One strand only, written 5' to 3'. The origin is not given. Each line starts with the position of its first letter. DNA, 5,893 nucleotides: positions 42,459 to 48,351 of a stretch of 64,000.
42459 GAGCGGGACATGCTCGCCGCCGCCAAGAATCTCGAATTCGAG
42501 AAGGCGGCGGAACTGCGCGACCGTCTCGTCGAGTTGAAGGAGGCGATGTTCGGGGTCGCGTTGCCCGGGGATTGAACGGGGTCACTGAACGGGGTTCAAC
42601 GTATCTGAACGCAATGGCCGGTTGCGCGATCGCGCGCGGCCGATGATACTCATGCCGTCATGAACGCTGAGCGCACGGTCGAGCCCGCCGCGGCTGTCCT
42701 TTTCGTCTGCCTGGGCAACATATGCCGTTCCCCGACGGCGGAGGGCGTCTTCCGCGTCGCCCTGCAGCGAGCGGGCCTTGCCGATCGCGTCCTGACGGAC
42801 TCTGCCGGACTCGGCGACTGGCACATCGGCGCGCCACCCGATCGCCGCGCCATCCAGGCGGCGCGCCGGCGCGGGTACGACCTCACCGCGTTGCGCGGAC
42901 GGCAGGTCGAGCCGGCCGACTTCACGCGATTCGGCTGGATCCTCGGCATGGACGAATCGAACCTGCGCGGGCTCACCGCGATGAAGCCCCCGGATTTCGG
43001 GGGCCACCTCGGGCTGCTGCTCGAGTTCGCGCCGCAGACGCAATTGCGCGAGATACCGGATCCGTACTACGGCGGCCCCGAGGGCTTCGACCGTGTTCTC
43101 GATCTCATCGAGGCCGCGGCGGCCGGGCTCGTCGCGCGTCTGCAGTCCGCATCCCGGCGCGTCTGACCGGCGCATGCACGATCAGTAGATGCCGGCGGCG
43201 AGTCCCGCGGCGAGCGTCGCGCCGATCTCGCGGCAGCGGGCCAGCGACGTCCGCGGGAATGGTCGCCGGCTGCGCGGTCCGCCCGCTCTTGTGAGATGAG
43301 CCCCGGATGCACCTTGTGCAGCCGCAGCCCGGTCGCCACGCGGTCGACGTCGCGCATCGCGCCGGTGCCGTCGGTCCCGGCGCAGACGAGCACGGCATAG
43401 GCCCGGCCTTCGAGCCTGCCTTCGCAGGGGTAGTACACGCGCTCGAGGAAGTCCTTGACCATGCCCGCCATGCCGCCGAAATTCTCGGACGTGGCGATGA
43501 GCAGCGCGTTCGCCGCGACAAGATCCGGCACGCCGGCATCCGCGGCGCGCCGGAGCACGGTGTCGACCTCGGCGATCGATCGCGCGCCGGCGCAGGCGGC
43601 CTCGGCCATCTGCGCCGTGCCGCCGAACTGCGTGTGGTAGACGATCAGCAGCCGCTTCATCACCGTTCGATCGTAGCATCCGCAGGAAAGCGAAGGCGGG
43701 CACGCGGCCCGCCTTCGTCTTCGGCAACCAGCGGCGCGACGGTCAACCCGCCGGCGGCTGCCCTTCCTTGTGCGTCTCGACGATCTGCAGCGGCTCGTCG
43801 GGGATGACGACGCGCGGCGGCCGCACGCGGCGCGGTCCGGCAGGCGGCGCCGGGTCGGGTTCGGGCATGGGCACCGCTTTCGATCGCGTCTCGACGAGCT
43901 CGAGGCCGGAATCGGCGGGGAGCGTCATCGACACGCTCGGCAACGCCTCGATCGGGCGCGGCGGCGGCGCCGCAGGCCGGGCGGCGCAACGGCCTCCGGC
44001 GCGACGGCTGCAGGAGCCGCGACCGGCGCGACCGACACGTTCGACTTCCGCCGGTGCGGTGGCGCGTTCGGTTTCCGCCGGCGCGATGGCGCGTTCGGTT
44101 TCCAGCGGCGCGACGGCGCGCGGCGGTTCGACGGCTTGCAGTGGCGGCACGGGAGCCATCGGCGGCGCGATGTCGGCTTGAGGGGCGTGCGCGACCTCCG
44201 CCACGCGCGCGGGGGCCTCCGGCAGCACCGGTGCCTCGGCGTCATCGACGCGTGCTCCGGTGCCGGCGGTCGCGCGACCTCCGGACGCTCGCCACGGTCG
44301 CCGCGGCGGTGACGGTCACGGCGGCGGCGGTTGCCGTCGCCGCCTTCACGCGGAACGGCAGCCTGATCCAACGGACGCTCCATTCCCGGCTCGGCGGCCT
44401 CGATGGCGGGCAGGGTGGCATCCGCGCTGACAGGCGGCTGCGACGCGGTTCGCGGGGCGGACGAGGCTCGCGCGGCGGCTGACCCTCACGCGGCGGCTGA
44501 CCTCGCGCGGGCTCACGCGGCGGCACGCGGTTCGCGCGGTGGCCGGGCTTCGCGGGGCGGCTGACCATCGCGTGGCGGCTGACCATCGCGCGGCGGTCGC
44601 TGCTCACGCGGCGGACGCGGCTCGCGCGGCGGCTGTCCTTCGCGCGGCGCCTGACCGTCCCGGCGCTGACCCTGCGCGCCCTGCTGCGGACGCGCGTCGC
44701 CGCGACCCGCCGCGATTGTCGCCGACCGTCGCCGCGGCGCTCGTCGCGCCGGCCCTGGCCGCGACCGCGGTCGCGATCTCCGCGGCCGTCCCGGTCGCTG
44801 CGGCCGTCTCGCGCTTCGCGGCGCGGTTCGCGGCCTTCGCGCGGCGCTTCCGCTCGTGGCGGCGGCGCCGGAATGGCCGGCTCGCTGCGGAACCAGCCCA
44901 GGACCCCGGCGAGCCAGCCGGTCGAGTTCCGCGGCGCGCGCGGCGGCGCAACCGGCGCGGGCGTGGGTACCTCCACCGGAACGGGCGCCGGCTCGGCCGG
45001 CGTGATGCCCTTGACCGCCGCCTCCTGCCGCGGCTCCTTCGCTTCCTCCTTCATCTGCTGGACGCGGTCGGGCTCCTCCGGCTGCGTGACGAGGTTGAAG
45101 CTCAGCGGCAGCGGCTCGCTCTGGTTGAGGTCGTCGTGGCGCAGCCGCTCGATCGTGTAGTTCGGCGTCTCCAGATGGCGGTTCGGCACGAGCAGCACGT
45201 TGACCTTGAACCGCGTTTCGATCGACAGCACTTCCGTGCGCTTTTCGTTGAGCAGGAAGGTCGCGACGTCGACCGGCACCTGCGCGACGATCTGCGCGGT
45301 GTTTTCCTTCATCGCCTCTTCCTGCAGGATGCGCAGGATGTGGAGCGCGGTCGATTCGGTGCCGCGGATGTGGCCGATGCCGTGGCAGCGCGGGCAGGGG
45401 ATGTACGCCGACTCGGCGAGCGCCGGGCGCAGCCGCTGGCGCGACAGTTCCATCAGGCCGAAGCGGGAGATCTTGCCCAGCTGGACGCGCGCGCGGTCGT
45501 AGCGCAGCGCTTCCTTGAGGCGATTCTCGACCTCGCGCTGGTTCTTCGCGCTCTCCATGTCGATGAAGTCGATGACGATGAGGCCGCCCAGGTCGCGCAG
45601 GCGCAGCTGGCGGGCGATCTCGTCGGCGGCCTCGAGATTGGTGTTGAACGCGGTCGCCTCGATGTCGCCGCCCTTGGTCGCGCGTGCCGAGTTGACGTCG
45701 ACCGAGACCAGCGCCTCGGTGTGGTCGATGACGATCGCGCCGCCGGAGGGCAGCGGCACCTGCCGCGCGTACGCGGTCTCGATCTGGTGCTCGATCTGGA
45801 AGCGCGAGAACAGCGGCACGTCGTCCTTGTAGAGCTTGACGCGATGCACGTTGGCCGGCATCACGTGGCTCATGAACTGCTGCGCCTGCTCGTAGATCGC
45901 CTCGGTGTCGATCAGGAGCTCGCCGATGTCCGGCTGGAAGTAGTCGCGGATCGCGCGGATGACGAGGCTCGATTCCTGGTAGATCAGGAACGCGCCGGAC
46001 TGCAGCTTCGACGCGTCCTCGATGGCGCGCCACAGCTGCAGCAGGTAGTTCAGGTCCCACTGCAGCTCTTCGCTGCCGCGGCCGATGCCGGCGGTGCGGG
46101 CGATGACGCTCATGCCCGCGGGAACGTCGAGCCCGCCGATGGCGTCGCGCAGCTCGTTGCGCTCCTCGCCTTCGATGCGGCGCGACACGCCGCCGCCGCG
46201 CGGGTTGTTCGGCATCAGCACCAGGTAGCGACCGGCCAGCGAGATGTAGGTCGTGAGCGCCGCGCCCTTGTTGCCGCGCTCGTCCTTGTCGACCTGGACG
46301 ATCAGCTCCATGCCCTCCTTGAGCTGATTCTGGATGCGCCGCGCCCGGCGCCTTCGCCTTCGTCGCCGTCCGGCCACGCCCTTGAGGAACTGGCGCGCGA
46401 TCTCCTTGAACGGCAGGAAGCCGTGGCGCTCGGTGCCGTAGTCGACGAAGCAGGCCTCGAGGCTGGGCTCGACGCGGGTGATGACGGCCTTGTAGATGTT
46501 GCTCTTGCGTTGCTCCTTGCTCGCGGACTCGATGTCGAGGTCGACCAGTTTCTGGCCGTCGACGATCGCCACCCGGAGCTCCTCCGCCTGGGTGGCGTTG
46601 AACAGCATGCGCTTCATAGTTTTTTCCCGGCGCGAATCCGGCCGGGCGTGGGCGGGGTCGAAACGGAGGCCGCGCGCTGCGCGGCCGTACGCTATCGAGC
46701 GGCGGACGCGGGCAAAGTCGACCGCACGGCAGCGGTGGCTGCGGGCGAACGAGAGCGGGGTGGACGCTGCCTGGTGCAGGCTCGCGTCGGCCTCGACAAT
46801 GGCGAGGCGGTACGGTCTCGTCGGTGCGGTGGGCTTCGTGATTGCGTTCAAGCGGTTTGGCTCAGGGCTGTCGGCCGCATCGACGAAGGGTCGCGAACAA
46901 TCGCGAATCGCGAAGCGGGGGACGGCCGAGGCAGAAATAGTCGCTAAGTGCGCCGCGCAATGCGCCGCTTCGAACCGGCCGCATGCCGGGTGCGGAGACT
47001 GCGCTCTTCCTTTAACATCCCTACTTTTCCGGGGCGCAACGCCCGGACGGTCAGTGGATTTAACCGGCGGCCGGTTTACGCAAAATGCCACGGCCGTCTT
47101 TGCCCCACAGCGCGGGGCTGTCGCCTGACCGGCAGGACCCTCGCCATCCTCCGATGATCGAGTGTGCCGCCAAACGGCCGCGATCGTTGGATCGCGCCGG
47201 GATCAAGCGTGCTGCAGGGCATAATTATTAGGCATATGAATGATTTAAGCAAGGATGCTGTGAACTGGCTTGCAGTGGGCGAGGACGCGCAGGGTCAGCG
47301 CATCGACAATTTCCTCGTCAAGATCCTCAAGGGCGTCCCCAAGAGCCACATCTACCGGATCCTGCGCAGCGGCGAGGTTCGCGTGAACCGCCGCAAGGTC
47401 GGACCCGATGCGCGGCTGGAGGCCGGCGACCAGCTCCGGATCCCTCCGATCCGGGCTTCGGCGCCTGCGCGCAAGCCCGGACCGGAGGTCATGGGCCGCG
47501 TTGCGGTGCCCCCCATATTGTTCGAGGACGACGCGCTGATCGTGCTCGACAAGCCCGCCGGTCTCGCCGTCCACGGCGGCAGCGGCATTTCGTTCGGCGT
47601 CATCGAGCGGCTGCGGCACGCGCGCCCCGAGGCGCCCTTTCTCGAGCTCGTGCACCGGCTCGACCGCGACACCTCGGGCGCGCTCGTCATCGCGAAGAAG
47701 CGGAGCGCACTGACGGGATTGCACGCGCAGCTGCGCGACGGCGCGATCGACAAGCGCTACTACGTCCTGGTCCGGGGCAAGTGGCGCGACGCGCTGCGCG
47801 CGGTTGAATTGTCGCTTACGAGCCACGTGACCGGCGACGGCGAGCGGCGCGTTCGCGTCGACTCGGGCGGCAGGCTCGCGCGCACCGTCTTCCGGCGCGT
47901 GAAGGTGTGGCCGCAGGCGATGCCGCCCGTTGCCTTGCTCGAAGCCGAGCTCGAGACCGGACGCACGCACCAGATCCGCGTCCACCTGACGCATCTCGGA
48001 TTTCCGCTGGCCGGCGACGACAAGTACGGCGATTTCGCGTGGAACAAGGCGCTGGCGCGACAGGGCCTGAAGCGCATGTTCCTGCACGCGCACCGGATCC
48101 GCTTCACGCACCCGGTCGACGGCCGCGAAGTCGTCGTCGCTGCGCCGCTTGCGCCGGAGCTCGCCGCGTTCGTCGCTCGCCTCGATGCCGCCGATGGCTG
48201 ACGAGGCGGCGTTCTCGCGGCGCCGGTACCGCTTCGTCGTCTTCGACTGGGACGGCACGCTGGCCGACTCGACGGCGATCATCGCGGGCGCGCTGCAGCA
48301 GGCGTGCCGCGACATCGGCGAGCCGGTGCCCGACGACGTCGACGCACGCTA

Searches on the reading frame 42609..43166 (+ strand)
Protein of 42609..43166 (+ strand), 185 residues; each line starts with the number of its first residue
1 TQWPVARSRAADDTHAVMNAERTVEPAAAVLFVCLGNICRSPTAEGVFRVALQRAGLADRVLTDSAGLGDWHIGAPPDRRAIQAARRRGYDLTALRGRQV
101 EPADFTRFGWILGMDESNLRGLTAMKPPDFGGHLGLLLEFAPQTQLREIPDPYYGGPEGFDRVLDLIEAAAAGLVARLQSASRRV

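Call 66: search_protein_families(library=pfam, proteins=[window:42609-43166:+], max_evalue=0.00001)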
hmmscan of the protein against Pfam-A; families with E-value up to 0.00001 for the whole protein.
window:42609-43166:+ (185 aa): 1 family
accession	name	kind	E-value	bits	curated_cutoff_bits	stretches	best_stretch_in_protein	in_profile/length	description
PF01451.26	LMWPc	-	3.2e-36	125.1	23.2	1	30-174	1-143/144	Low molecular weight phosphotyrosine protein phosphatase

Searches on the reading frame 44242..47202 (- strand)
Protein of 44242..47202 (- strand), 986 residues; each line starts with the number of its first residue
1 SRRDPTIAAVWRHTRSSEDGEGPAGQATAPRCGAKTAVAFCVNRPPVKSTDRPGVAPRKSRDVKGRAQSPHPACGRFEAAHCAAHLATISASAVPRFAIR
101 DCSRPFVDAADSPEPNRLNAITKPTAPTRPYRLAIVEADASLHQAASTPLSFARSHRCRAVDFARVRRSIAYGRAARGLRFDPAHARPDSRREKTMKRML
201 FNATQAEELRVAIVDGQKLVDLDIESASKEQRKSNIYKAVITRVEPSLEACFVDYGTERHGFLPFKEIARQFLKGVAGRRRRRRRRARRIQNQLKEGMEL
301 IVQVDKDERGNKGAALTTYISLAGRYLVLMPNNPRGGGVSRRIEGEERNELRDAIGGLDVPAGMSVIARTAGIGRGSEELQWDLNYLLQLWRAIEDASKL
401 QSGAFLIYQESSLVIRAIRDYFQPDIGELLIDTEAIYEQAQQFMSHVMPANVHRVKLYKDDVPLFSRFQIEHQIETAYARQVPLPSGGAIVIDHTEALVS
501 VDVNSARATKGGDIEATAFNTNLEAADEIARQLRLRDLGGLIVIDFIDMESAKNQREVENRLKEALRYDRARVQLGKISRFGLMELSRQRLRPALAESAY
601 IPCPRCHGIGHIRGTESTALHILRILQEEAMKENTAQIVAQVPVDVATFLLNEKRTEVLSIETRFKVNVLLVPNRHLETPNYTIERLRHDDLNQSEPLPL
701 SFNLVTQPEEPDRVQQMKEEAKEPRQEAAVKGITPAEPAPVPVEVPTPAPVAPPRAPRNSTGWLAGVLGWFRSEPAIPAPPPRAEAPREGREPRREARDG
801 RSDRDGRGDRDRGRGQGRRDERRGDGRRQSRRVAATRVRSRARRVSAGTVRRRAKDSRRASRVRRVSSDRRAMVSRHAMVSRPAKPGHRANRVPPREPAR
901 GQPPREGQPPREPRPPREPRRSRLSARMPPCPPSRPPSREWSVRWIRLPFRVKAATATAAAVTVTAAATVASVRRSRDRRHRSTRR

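Call 47: search_protein_families(library=pfam, proteins=[window:44242-47202:-], max_evalue=0.00001)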
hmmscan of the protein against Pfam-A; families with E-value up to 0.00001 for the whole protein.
window:44242-47202:- (986 aa): 2 families
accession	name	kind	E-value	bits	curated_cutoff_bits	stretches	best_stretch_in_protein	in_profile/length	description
PF10150.14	RNase_E_G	-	2.4e-99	332.6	25.5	1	321-590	1-269/270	Ribonuclease E/G family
PF20833.2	RNase_E_G_Thio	-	4.2e-33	113.8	26.8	1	602-686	1-85/86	RNase E/G, Thioredoxin-like domain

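Call 48: find_homologous_proteins(query=window:44245-47202:-, max_evalue=1e-50)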
Query window:44245-47202:- (986 aa): 8000 proteins with E <= 1e-50 among 8000 candidates; the best 120 are listed.
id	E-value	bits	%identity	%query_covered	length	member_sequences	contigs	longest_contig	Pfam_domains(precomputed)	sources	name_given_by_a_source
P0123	0.0e+0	1219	95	59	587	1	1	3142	PF10150.15,PF20833.3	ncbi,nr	ncbi:MAG: Rne/Rng family ribonuclease, partial [Betaproteobacteria bacterium]|nr:Rne/Rng family ribo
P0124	0.0e+0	1217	88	61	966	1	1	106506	PF10150.15,PF00575.30,PF20833.3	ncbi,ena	-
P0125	0.0e+0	1205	89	59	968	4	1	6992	PF10150.15,PF20833.3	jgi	-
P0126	0.0e+0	1188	86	63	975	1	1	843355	PF10150.15,PF20833.3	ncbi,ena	-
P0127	0.0e+0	1186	86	63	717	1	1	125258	PF10150.15,PF20833.3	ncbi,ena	-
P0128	0.0e+0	1186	88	62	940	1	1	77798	PF10150.15,PF20833.3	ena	-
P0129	0.0e+0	1186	86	63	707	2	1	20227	PF10150.15,PF00575.30,PF20833.3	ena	-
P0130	0.0e+0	1186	88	61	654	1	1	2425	PF10150.15,PF00575.30,PF20833.3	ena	-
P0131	0.0e+0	1185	84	63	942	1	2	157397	PF10150.15,PF20833.3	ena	-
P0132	0.0e+0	1185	93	55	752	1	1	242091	PF10150.15,PF20833.3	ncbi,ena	-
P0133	0.0e+0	1185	82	65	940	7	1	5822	PF10150.15,PF20833.3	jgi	-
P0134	0.0e+0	1182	77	73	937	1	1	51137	PF10150.15,PF20833.3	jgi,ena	jgi:ribonuclease E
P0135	0.0e+0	1171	77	73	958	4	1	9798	PF10150.15,PF20833.3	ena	-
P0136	0.0e+0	1169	87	60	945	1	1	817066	PF10150.15,PF00575.30,PF20833.3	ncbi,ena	-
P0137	0.0e+0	1168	73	74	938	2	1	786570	PF10150.15,PF00575.30,PF20833.3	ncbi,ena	-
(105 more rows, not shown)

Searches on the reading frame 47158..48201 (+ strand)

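Call 67: search_protein_families(library=pfam, proteins=[window:47158-48201:+], max_evalue=0.00001)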
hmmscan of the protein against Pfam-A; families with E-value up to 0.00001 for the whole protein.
window:47158-48201:+ (347 aa): 2 families
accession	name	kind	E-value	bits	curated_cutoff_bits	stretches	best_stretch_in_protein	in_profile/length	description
PF00849.27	PseudoU_synth_2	-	1.9e-25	90.3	26.8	1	127-279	2-152/152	RNA pseudouridylate synthase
PF01479.30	S4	-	6.6e-08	32.6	22.8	1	47-93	1-48/48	S4 domain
